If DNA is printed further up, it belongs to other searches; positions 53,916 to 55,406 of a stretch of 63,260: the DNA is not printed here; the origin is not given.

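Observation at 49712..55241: Amino-acid dehydrogenase plus ThDP-dependent ALS-like enzyme: a ScyB/ScyA-like keto-acid generating and coupling pair?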

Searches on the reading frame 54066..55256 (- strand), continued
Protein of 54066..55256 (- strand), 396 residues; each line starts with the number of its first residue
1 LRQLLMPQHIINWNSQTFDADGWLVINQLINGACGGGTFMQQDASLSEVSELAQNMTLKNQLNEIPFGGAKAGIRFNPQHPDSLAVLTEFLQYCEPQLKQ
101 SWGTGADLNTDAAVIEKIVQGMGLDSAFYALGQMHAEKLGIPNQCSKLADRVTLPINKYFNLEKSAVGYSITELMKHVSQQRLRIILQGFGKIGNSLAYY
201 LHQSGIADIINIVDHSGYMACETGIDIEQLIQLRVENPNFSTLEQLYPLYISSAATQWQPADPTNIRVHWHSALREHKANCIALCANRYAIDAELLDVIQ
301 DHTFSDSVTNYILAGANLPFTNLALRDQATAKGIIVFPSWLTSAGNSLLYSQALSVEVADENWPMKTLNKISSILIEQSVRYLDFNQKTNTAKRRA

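Call 63: search_protein_families(library=pfam, proteins=[L083:5836-7113:+, L083:7337-8347:+, L083:16557-17750:+, L083:3793-4923:+, L083:8389-9711:-], max_evalue=0.001)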
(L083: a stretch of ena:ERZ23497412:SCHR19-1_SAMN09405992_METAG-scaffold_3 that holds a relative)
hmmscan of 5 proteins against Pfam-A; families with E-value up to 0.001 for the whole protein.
L083:5836-7113:+ (425 aa): 7 families
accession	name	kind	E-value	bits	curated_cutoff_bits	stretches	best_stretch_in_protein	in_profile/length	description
PF01593.30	Amino_oxidase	-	2.8e-18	66.9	19.8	1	26-267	2-261/443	Flavin containing amine oxidoreductase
PF13450.12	NAD_binding_8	-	5.8e-16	59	21.9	1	20-85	1-66/68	NAD(P)-binding Rossmann-like domain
PF07992.20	Pyr_redox_2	-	2.1e-06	27.8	26.1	1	17-68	2-53/291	Pyridine nucleotide-disulphide oxidoreductase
PF03486.20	HI0933_like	-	4.1e-06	26.8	50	1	17-122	2-104/244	HI0933-like protein Rossmann domain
PF13738.12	Pyr_redox_3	-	7.9e-06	25.8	30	1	20-51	2-32/305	Pyridine nucleotide-disulphide oxidoreductase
PF01266.30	DAO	-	6.9e-05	23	27.9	1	18-53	2-37/353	FAD dependent oxidoreductase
PF00890.30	FAD_binding_2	-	7.3e-05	22.6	20.4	1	20-54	4-37/414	FAD binding domain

L083:7337-8347:+ (336 aa): 2 families
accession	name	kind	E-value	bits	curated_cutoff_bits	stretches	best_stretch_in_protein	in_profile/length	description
PF08541.16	ACP_syn_III_C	-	1.7e-16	60.6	26.6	1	242-332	1-90/90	3-Oxoacyl-[acyl-carrier-protein (ACP)] synthase III C terminal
PF08545.16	ACP_syn_III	-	5.3e-05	23.5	24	1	112-176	4-64/80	3-Oxoacyl-[acyl-carrier-protein (ACP)] synthase III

L083:16557-17750:+ (397 aa): 0 families

L083:3793-4923:+ (376 aa): 1 family
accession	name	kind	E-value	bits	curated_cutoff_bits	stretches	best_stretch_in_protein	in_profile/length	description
PF13639.12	zf-RING_2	-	0.00077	20.1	27.3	1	5-46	2-43/44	Ring finger domain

L083:8389-9711:- (440 aa): 1 family
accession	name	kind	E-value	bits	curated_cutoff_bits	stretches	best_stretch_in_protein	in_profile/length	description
PF00067.27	p450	-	1.1e-59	202.8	22.8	1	11-414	16-446/462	Cytochrome P450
